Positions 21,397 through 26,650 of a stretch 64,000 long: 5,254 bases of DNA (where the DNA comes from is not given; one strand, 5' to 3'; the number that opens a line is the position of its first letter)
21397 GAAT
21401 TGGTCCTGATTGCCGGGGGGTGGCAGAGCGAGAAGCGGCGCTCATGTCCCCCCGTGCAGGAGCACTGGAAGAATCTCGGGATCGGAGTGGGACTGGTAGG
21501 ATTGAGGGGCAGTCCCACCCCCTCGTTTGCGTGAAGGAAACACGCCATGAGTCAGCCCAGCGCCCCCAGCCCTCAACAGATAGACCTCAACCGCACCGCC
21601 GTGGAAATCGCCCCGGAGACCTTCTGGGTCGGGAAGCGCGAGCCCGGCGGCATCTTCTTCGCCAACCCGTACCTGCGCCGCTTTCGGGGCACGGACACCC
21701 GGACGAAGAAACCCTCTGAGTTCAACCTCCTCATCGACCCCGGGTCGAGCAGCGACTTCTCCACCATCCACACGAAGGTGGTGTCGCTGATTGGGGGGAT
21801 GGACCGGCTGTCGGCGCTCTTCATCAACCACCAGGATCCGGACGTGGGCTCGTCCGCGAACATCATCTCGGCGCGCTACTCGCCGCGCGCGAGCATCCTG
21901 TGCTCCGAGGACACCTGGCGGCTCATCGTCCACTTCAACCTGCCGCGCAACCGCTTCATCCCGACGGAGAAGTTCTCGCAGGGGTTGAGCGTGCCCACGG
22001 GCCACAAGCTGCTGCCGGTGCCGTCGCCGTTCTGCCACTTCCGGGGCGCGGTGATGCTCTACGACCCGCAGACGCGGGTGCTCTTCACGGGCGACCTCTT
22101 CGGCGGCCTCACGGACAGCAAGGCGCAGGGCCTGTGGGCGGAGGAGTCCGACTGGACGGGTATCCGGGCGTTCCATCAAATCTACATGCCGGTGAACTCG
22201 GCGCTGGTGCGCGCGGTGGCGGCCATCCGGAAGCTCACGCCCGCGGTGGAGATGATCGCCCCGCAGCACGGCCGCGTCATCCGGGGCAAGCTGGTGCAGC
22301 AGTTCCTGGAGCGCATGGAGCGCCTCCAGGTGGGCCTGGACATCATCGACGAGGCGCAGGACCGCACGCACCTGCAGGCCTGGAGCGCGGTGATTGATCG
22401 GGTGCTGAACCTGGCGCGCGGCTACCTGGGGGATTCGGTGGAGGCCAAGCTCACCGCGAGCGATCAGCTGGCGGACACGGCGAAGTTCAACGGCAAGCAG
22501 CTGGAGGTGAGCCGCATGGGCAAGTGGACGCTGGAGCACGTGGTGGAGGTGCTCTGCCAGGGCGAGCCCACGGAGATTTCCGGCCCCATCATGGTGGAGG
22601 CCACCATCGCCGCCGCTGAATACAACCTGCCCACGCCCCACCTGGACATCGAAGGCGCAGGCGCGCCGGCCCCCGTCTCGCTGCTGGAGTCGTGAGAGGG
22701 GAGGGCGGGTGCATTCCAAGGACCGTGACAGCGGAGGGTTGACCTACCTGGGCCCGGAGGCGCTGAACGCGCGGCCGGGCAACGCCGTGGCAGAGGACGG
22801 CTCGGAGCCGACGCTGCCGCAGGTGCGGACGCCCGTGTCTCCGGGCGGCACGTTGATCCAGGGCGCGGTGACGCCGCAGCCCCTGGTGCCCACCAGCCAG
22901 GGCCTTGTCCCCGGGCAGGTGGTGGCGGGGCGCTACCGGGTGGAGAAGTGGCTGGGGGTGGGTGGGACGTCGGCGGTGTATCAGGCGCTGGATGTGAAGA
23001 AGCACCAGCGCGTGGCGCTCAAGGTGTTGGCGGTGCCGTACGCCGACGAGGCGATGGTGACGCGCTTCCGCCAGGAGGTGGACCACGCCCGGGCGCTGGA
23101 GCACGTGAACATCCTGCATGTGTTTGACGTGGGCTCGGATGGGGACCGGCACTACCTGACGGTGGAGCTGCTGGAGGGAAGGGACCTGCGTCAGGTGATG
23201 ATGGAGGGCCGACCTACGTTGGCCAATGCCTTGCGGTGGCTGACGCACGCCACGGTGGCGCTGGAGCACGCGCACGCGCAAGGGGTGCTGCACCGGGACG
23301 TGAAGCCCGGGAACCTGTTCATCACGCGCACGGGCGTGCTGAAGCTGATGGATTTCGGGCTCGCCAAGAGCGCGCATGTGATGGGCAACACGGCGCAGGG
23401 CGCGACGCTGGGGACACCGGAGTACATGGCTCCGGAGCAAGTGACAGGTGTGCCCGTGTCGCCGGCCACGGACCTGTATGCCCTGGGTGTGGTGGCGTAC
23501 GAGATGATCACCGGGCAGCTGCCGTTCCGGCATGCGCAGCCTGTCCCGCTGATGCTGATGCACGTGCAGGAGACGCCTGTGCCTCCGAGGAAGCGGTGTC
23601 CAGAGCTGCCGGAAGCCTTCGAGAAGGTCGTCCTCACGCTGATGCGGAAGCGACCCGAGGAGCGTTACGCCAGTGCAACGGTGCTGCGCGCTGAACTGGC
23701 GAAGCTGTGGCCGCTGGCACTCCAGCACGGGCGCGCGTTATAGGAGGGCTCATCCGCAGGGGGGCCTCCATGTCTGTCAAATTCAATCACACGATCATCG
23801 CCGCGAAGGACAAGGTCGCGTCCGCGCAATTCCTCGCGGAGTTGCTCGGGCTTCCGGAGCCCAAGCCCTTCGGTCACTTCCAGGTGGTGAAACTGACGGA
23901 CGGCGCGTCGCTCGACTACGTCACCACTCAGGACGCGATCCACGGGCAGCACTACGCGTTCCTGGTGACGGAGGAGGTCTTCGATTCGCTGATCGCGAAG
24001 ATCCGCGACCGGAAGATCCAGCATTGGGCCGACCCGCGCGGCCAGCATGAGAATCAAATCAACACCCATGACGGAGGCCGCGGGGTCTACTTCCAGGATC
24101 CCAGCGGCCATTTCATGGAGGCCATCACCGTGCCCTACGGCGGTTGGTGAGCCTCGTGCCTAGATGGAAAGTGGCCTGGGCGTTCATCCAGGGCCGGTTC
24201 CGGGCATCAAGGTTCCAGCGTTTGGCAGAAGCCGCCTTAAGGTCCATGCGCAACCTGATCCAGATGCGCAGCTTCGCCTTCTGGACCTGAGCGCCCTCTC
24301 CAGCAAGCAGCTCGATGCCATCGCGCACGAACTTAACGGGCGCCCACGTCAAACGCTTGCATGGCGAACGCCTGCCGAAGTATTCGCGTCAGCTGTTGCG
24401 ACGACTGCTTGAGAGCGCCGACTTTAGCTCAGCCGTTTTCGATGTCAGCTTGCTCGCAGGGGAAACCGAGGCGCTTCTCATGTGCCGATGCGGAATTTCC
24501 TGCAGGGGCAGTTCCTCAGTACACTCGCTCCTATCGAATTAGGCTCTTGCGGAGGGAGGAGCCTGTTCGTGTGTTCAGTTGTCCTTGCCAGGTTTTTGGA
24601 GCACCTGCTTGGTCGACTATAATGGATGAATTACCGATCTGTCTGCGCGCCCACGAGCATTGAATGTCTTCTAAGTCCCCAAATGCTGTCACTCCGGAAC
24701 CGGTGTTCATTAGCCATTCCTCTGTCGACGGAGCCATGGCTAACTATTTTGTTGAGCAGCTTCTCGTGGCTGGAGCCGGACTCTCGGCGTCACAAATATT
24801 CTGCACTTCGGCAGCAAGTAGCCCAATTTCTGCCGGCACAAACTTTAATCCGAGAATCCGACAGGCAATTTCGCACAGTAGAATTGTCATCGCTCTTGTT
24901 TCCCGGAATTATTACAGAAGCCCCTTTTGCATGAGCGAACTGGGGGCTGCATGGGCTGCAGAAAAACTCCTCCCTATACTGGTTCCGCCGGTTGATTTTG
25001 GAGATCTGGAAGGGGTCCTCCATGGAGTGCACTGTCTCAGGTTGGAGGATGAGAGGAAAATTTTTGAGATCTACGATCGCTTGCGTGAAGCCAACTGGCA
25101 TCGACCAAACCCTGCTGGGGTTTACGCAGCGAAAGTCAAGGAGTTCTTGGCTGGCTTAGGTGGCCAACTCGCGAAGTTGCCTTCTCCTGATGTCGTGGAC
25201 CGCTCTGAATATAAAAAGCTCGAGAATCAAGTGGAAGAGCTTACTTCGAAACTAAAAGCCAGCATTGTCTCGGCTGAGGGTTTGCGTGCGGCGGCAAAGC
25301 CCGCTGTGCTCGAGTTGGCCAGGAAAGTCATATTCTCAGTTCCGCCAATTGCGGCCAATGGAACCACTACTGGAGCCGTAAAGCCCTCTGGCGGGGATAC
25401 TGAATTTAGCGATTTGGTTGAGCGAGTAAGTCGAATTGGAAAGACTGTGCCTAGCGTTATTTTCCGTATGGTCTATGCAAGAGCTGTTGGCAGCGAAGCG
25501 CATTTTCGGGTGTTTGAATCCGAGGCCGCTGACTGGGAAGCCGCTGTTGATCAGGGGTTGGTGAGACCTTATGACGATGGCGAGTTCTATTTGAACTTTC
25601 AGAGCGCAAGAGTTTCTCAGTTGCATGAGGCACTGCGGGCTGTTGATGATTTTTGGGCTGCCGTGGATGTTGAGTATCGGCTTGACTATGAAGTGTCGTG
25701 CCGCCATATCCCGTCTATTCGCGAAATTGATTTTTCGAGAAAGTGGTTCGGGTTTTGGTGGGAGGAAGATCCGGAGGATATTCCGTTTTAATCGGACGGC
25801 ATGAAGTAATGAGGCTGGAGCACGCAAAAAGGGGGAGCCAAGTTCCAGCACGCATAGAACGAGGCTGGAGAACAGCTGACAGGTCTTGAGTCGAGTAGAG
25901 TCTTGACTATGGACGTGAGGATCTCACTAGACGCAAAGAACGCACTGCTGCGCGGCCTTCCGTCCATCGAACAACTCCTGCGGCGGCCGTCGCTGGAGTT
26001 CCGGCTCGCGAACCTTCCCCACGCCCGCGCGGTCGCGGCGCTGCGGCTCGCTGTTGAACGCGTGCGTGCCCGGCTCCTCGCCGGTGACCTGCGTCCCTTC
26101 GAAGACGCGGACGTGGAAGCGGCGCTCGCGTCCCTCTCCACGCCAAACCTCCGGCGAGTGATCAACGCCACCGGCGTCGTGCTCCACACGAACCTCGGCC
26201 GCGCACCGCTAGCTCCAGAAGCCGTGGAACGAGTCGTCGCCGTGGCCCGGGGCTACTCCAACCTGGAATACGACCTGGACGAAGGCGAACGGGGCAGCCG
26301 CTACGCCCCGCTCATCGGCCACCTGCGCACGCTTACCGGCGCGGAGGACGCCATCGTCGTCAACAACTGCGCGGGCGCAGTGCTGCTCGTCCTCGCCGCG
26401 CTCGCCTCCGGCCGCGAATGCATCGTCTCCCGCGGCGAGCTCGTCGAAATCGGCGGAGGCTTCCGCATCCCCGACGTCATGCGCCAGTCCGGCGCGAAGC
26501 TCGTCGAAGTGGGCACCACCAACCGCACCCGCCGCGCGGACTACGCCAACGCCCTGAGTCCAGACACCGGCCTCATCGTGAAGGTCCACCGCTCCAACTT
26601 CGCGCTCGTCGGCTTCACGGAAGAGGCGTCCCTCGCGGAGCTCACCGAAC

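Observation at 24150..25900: Low-GC islet with an orphan TIR-domain protein beside an IS30 transposase remnant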

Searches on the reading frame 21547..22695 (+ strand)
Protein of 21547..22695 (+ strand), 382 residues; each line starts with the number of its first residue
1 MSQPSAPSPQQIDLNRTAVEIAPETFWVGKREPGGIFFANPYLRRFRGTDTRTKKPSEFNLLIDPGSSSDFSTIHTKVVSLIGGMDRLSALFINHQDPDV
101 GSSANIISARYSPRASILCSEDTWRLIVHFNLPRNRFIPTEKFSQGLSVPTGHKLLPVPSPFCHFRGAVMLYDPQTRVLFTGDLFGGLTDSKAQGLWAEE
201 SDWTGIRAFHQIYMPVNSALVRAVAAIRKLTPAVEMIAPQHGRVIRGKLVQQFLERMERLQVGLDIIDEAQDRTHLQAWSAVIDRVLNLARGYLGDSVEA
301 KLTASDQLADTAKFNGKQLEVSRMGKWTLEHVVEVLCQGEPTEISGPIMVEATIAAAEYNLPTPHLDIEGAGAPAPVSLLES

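Call 3: search_protein_families(library=pfam, proteins=[window:21547-22695:+], max_evalue=0.1)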
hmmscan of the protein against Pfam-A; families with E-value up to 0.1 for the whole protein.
window:21547-22695:+ (382 aa): 2 families
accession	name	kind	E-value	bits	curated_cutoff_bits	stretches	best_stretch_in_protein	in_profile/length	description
PF19583.5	ODP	-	1.3e-49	169.1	27.2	1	59-242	13-194/194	ODP family beta lactamase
PF00753.33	Lactamase_B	-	0.00068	20.1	22.7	1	153-234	119-191/196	Metallo-beta-lactamase superfamily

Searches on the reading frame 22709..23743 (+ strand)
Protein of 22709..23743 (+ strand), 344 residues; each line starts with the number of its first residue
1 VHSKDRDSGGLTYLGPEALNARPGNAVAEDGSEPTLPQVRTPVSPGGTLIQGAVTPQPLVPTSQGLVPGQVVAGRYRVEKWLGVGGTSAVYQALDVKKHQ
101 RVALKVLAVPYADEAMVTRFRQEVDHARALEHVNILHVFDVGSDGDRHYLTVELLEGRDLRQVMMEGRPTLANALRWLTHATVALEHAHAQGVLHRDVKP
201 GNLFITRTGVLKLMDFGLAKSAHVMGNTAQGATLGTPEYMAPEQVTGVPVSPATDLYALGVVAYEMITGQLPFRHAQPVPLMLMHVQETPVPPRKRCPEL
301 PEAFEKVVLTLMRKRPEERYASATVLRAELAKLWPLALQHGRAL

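Call 3: search_protein_families(library=pfam, proteins=[window:22709-23743:+], max_evalue=0.1)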
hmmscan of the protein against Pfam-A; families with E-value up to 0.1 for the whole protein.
window:22709-23743:+ (344 aa): 7 families
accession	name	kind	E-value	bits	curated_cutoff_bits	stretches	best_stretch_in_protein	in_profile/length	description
PF00069.31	Pkinase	-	2e-48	165.5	31.7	1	76-327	1-259/263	Protein kinase domain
PF07714.23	PK_Tyr_Ser-Thr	-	6.3e-29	101.5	23.1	1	78-321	3-250/258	Protein tyrosine and serine/threonine kinase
PF03109.22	ABC1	-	1.7e-06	27.8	22.9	1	146-221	141-216/244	ABC1 atypical kinase-like domain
PF14531.12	Kinase-like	-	0.0001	22.1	25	1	178-279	150-257/289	Kinase-like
PF17667.7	Pkinase_fungal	-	0.00026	20.3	24.1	1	174-255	288-375/387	Fungal protein kinase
PF01636.29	APH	-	0.0018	18.5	23.2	1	140-223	111-201/239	Phosphotransferase enzyme family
PF07387.17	Seadorna_VP7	-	0.038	13.5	20.3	1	184-218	155-189/308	Seadornavirus VP7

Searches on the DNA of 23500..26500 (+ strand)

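Call 25: search_rna_families(source=window, start=23500, end=26500, threshold=evalue, max_evalue=1)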
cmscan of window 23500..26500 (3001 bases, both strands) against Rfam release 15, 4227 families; matches with E-value up to 1: 0.
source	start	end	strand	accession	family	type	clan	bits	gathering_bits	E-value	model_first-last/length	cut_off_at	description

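Call 88: search_dna_similar(query=L089:4131-5306:+, collection=ecoli_genomes, mode=distant, max_evalue=0.00001, max_rows=8)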
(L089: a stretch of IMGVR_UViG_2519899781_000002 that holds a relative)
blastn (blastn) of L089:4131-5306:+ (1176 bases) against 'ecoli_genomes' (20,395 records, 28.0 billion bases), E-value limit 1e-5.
No match.

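Call 89: search_dna_similar(query=L088:7992-9074:+, collection=ecoli_genomes, mode=distant, max_evalue=0.00001, max_rows=8)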
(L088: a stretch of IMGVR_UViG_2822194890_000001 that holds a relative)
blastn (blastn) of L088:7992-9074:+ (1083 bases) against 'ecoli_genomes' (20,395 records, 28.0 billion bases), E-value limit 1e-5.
No match.

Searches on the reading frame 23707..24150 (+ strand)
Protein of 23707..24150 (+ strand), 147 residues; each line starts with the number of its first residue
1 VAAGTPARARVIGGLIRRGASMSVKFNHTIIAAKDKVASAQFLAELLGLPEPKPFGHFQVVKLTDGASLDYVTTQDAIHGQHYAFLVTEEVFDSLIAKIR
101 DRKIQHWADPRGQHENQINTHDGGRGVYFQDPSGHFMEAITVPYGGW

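Call 3: search_protein_families(library=pfam, proteins=[window:23707-24150:+], max_evalue=0.1)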
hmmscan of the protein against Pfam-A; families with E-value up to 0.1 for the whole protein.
window:23707-24150:+ (147 aa): 1 family
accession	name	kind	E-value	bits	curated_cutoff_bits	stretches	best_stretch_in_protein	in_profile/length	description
PF00903.31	Glyoxalase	-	0.00089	20.1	20.6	1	25-138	1-120/121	Glyoxalase/Bleomycin resistance protein/Dioxygenase superfamily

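Call 5: search_protein_families(library=ncbifam, proteins=[window:23707-24150:+], max_evalue=0.1)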
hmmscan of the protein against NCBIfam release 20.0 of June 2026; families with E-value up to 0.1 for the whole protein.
window:23707-24150:+ (147 aa): 19 families
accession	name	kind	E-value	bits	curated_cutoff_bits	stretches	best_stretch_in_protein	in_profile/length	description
NF000496.2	Fos_GSH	equivalog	2e-07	31.2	180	1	25-139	4-114/136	fosfomycin resistance glutathione transferase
NF000221.4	FosA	exception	8.3e-06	25.8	250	1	26-139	5-114/137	FosA family fosfomycin resistance glutathione transferase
NF000026.1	154989_fosA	exception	1.1e-05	25.6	275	1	25-138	4-113/141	FosA/FosA2 family fosfomycin resistance glutathione transferase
NF033933.0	fosA8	exception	1.2e-05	25.5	300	1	26-138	5-113/138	FosA8 family fosfomycin resistance glutathione transferase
NF000339.2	fos-Crono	exception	1.5e-05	25.1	275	1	26-138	4-109/134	FosA family fosfomycin resistance glutathione transferase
NF032892.0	fosA7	exception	1.6e-05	25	305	1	61-138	47-113/140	FosA7 family fosfomycin resistance glutathione transferase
NF033405.1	FosLL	exception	0.00012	22.4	270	1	26-139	6-110/135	fosfomycin resistance glutathione transferase FosLL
NF000094.1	354827590_fosA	exception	0.00019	21.6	275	1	24-139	3-111/135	FosA family fosfomycin resistance glutathione transferase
NF000074.1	299782349_fosC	exception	0.0002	21.5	250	1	25-138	4-108/132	FosC2 family fosfomycin resistance glutathione transferase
NF038311.1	FosU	exception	0.00077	19.6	295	1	27-138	6-110/137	FosU family fosfomycin resistance glutathione transferase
NF003152.0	PRK04101.1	equivalog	0.0019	18.6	171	1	81-139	65-116/139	metallothiol transferase FosB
NF000075.1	299782351_fosA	exception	0.0021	18.1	275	1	79-138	64-113/138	FosA3/FosA4 family fosfomycin resistance glutathione transferase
NF051469.1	fosA13_fam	exception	0.0024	17.8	290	1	77-140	59-114/136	FosA13 family fosfomycin resistance glutathione transferase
NF000494.1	FosF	exception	0.0046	16.9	280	1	24-138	3-108/132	fosfomycin resistance glutathione transferase FosF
NF000495.1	FosK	exception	0.0082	16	280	1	25-138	4-108/132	fosfomycin resistance glutathione transferase FosK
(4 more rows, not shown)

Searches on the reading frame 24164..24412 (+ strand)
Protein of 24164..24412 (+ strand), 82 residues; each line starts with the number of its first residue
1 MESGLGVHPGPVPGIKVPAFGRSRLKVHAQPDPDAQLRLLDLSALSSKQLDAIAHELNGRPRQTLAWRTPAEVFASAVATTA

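Call 3: search_protein_families(library=pfam, proteins=[window:24164-24412:+], max_evalue=0.1)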
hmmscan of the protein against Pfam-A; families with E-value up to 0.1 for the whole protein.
window:24164-24412:+ (82 aa): 0 families

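Call 4: search_protein_families(library=padloc, proteins=[window:24164-24412:+], max_evalue=1)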
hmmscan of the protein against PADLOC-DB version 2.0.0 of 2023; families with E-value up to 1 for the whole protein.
window:24164-24412:+ (82 aa): 0 families

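Call 5: search_protein_families(library=ncbifam, proteins=[window:24164-24412:+], max_evalue=0.1)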
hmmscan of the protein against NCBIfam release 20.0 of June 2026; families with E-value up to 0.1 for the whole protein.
window:24164-24412:+ (82 aa): 0 families

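Call 18: search_dna_similar(query=window:24164-24412:+, collection=plasmids, mode=protein, max_evalue=0.001, max_rows=12)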
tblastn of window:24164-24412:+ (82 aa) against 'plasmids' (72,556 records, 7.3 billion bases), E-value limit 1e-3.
Records with a match: 504; places in all: 783; records where one place covers at least 80% of the query: 1.
Best place of each record, by identity: 60-80% 116; <60% 388.
By first word of the organism name: Sinorhizobium 86; Streptomyces 60; Pseudomonas 50; Ralstonia 32; Rhizobium 23; Rhodococcus 23; Burkholderia 16; Cupriavidus 15; Pantoea 14; Klebsiella 13; and 71 more.
By predicted mobility (MOB-suite, as given by PLSDB): non-mobilizable 207; conjugative 153; mobilizable 144.
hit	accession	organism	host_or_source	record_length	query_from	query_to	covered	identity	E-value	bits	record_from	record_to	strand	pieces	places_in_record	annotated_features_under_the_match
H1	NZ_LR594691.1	Variovorax sp. WDL1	linuron-contaminated soil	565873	27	82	68%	46.4%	6e-7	52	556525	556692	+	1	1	none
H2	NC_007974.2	Cupriavidus metallidurans CH34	-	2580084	41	82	51%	61.9%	9e-9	57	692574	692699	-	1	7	none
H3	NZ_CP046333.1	Cupriavidus metallidurans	sedimentation pond in a zinc factory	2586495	41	82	51%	61.9%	9e-9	57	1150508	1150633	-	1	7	none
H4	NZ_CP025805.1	Sulfitobacter sp. SK012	Marine Sediment,North Sea (sediment)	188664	38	81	54%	56.8%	2e-6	50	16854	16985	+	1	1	none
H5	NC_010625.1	Paraburkholderia phymatum STM815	-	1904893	41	74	41%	73.5%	4e-8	55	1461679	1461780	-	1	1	record has no annotation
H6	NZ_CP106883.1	Comamonas endophytica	Indosasa shibataeoides,cell culture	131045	40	80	50%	58.5%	3e-7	53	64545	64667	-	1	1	IS30 family transposase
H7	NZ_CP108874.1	Streptomyces sp. NBC_00826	-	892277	41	82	51%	57.1%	1e-6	51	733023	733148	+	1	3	none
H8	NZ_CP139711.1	Sulfitobacter sp. OXR-159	Bacterial Culture,hydrothermal vent ...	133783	38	79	51%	57.1%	2e-6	50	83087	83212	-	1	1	IS30 family transposase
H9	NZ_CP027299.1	Streptomyces sp. SGAir0924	whole organism,air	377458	41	82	51%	57.1%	2e-6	50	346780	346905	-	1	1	none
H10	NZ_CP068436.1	Cupriavidus necator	heavy metal containmented soil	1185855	34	81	59%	50.0%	5e-5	46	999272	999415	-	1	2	none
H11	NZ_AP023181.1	Paraburkholderia sp. PGU19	Physopelta gutta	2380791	41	74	41%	70.6%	2e-8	56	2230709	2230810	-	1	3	none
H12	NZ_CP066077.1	Paraburkholderia ginsengisoli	-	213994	38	81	54%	54.5%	2e-5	47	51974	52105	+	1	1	IS30 family transposase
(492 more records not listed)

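Call 81: get_annotated_region(hit=H6, flank=1500)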
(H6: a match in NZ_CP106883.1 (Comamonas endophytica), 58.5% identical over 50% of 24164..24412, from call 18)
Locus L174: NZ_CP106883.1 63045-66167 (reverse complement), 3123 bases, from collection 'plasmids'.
description: Comamonas endophytica strain 5MLIR plasmid unnamed2, complete sequence
organism: Comamonas endophytica (NCBI taxid 2949090)
taxonomy: Bacteria; Pseudomonadota; Betaproteobacteria; Burkholderiales; Comamonadaceae; Comamonas; Comamonas endophytica
host: -; source: Indosasa shibataeoides,cell culture; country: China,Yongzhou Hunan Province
typing (MOB-suite, as given by PLSDB): non-mobilizable
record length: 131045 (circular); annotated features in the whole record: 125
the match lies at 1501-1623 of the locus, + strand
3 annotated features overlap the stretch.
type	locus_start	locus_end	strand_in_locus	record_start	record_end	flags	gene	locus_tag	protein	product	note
CDS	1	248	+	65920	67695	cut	-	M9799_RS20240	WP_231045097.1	ATP-binding protein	-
CDS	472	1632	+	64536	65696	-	-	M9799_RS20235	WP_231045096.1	IS30 family transposase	-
CDS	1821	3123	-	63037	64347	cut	-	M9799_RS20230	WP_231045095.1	HEPN/Toprim-associated domain-containing protein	-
